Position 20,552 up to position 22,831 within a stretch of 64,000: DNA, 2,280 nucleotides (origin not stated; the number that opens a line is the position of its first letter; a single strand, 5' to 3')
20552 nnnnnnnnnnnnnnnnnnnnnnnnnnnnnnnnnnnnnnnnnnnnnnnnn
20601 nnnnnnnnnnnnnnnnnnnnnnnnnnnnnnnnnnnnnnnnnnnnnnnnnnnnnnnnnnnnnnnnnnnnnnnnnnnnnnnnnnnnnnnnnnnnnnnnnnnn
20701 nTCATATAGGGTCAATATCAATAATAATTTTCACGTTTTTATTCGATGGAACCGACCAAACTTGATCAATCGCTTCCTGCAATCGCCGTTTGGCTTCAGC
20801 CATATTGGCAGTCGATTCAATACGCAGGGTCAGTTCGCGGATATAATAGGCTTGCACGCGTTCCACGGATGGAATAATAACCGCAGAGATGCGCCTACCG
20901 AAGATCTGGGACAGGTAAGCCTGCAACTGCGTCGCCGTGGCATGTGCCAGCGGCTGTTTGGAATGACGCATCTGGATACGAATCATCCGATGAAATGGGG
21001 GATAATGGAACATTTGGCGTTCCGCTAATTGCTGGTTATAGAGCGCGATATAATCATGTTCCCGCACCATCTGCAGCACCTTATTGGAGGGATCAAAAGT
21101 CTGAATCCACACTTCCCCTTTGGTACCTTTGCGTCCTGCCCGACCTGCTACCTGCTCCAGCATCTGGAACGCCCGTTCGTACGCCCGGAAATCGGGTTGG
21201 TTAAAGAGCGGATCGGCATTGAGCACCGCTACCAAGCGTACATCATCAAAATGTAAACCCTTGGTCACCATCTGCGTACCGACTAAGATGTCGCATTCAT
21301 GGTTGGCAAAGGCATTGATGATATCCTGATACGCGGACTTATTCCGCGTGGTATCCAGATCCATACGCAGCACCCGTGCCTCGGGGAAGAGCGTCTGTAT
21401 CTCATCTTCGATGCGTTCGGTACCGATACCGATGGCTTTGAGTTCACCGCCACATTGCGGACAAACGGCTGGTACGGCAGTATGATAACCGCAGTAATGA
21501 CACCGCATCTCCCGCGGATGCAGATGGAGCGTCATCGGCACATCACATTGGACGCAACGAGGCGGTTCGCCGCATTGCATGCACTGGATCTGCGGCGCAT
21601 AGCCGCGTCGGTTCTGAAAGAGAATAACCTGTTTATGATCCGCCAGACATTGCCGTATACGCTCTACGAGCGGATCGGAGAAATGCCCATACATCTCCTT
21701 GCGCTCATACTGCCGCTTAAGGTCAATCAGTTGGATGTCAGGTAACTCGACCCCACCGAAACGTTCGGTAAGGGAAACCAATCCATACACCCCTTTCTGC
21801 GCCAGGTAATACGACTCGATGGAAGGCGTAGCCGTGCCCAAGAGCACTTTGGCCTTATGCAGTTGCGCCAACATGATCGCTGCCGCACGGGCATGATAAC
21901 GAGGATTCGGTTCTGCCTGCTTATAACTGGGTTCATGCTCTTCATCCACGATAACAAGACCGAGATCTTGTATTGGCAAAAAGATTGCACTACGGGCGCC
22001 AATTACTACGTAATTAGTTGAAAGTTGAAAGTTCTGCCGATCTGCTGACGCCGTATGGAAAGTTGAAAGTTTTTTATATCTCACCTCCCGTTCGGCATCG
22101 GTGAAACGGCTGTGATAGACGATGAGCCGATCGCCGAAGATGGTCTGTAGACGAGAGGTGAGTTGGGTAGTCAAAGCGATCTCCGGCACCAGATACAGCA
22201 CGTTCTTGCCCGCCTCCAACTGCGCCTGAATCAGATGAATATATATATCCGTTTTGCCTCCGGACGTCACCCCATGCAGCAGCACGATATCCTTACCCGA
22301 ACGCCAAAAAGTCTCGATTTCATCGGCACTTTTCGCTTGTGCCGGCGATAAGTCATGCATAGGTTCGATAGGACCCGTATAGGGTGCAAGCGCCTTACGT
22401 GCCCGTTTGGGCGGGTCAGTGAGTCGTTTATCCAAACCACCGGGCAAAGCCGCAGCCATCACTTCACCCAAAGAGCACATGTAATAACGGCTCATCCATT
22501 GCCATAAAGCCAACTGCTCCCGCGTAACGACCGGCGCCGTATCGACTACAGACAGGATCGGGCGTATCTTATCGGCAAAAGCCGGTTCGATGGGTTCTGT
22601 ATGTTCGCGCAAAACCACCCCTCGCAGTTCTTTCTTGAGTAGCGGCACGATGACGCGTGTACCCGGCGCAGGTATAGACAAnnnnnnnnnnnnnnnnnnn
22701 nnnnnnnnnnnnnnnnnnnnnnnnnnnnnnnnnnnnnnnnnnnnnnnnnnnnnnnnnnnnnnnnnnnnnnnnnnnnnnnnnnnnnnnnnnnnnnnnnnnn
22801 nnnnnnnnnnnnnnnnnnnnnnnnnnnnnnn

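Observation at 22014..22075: priA carries a 62-nt repeat-core-repeat insertion inside the helicase core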

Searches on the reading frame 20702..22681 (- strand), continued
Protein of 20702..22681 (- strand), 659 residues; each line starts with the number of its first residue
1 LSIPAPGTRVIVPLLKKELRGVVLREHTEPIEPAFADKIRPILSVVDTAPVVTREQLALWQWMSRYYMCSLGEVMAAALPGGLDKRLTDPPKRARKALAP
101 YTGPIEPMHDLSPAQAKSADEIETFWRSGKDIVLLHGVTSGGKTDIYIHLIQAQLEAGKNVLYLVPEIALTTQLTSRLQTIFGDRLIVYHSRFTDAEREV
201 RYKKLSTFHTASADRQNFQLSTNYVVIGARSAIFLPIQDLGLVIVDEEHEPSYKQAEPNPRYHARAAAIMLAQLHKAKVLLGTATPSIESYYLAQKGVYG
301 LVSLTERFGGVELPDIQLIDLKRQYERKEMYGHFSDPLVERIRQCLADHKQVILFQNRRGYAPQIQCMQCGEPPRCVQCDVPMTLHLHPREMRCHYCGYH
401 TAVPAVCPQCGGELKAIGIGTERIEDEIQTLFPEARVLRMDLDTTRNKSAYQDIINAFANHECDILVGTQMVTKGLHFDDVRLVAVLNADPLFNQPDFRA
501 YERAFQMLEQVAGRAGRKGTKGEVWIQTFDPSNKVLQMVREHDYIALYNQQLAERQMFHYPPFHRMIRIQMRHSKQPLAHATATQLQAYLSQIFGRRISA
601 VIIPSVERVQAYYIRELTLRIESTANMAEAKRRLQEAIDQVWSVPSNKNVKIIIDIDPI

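Call 47: search_solved_structures(query=window:20702-22681:-, max_evalue=1e-10, show_alignments=1)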
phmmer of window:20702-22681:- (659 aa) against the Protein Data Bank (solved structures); distinct sequences matched with E-value up to 1e-10: 5.
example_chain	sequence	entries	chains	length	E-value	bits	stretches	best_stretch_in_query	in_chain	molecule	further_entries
4nl4_H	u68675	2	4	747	2.2e-99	336.9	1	134-576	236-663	Primosome assembly protein PriA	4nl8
6dgd_A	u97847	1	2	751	2.3e-99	336.8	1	134-576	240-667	Primosomal protein N'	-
6dcr_A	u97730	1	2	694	2.7e-97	330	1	6-659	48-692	Primosomal protein N'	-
9zbu_H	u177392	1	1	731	3.5e-97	329.6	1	133-659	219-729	Replication restart protein PriA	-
8fak_H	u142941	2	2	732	3.5e-97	329.6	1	133-659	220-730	Primosomal protein N'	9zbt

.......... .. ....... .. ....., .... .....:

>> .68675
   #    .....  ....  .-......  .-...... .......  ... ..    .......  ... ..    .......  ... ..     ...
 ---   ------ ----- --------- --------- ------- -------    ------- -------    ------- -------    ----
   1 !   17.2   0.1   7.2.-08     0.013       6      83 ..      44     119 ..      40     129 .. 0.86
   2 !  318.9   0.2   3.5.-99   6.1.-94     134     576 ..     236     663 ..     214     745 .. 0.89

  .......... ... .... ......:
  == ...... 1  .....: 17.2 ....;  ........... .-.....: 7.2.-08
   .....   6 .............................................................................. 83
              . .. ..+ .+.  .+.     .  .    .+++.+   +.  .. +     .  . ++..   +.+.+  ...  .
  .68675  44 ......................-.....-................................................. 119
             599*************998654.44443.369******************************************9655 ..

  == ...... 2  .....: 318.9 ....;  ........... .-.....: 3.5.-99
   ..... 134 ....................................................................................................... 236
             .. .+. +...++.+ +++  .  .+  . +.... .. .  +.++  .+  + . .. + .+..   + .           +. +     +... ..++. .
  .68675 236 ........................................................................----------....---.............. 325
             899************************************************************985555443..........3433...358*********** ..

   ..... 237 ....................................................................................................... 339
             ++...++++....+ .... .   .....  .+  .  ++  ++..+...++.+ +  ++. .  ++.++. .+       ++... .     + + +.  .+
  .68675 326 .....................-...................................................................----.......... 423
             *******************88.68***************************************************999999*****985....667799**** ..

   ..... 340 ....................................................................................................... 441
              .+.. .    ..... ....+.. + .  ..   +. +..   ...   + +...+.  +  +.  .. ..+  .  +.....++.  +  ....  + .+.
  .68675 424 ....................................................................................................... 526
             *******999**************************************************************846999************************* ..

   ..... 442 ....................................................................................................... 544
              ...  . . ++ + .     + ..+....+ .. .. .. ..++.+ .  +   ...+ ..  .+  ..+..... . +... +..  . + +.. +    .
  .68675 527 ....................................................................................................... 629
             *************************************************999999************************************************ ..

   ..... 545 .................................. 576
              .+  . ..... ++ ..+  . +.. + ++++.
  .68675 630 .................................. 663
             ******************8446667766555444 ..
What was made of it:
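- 20702..22681 (-): priA ORF as listed (TTG start, 659 aa). Conserved N-terminal codons continue in frame upstream to about 22786 without an ATG, GTG or TTG. PDB PriA hits at E about 1e-99 (call 47).
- On PriA (primosomal protein N') helicase: 4NL4, 6DGD and 8FAK match at E about 1e-97 to 1e-99 (call 47).
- Checked: The HMMER alignment to Klebsiella PriA (4NL4) opens 13 gap positions opposite it (call 47).
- The alignment to 4NL4 opens 13 gap positions there (call 47).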

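Call 56: predict_structure(alignment_id=A1)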
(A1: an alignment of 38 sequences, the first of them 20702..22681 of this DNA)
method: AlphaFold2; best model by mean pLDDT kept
length: 659 residues; sequences in the alignment: 38
mean_pLDDT: 64.8   pTM: 0.50
mean pLDDT of the five models: 64.8, 61.2, 59.8, 50.8, 47.0
residues with pLDDT >= 90: 26; 70-90: 226; 50-70: 289; < 50: 118
segments of 3 or more residues with pLDDT < 50: 80-99, 210-221, 250-261, 306-313, 328-331, 358-363, 396-398, 417-422, 442-445, 471-476, 491-502, 558-562, 598-609
pLDDT, mean of each block of 10 residues (from residue 1): 71 73 75 78 70 74 70 59 36 43 59 81 89 74 81 90 77 73 80 62 63 39 79 80 77 39 71 88 64 70 55 59 54 69 86 65 60 59 56 56 77 59 61 78 53 68 74 51 68 42 51 52 68 63 59 52 55 69 69 57 44 59 59 66 61 54
secondary structure, 60 per line:
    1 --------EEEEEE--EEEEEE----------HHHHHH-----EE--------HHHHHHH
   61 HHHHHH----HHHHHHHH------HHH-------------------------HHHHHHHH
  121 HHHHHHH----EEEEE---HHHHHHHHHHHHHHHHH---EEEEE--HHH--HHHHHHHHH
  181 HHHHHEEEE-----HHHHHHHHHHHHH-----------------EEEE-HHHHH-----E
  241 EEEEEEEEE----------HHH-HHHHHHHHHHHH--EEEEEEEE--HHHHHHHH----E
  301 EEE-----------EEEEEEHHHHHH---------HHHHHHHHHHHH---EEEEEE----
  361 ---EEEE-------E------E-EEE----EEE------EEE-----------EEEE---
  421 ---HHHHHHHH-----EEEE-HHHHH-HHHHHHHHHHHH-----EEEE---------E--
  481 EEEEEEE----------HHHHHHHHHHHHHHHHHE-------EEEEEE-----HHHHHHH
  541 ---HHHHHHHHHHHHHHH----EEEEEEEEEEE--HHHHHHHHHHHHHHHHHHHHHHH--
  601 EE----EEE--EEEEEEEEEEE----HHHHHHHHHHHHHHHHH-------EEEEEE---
elements in order (helices of 4 or more, strands of 3 or more residues): E9-14 E17-22 H33-38 H54-66 H71-78 H113-127 E132-136 H140-156 E160-164 H172-185 E186-189 H195-207 E225-228 H230-234 E240-249 H264-275 E278-285 H288-295 E300-303 E315-320 H321-326 H336-347 E351-356 E364-367 E384-386 E391-393 E400-402 E414-417 H424-431 E437-440 H442-446 H448-459 E465-468 E481-487 H498-514 E523-528 H534-540 H544-558 E563-573 H576-598 E607-609 E612-622 H627-643 E651-656
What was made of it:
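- The AF2 model has coil at 208-224 and pLDDT below 50 at 210-221 (call 56). The loop is predicted disordered (call 56).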

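Call 81: find_encoding_contigs(protein=P0135, flank=10000, max_places=3)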
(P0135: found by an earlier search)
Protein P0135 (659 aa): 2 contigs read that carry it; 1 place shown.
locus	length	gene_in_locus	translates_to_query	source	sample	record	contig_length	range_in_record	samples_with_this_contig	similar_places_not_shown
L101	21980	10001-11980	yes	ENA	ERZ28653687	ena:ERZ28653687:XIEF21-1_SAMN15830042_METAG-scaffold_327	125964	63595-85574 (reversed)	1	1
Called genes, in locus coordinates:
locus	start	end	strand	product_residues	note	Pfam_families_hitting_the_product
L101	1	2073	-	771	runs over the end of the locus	PF01751:Toprim, PF01131:Topoisom_bac, PF13368:Toprim_C_rpt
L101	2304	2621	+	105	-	PF24961:NfeD_membrane (weak)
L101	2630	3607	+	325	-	PF12127:FloA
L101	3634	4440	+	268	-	PF00795:CN_hydrolase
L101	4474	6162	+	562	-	PF01368:DHH, PF02272:DHHA1, PF17768:RecJ_OB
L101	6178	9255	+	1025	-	PF00005:ABC_tran (faint), PF00158:Sigma54_activat (faint), PF05496:RuvB_N (faint), PF06309:Torsin (faint), PF07728:AAA_5 (faint), PF17866:AAA_lid_6 (weak), PF00004:AAA, PF17866:AAA_lid_6, +6 more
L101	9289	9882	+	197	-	PF00265:TK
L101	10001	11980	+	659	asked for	PF17764:PriA_3primeBD, PF00270:DEAD, PF04851:ResIII, PF22590:Cas3-like_C_2 (faint), PF18319:Zn_ribbon_PriA, PF00271:Helicase_C, PF18074:PriA_C (weak)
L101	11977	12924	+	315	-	PF00485:PRK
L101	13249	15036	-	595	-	PF00654:Voltage_CLC, PF00571:CBS (weak)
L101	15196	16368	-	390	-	PF01018:GTP1_OBG, PF01926:MMR_HSR1, PF02421:FeoB_N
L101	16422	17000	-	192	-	PF00406:ADK, PF13238:AAA_18 (weak), PF13671:AAA_33, PF13207:AAA_17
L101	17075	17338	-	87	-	PF00216:Bac_DNA_binding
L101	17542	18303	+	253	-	PF01694:Rhomboid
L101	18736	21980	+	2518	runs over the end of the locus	PF18998:Flg_new_2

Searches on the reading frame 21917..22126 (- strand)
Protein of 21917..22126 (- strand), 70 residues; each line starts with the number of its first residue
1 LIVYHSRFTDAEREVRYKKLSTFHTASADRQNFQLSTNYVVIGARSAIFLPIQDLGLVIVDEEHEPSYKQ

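Call 46: find_homologous_proteins(query=window:21917-22126:-, max_evalue=1e-8)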
Query seq(70 aa) (70 aa): 1 proteins with E <= 1e-8 among 16 candidates.
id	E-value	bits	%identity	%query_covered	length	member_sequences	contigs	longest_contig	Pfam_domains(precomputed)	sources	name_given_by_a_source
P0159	1.3e-9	56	49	99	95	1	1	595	PF00270.36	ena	-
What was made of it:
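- Tried and rejected: A 70-aa query meant to pull out more filled alleles returned nothing useful (call 46).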
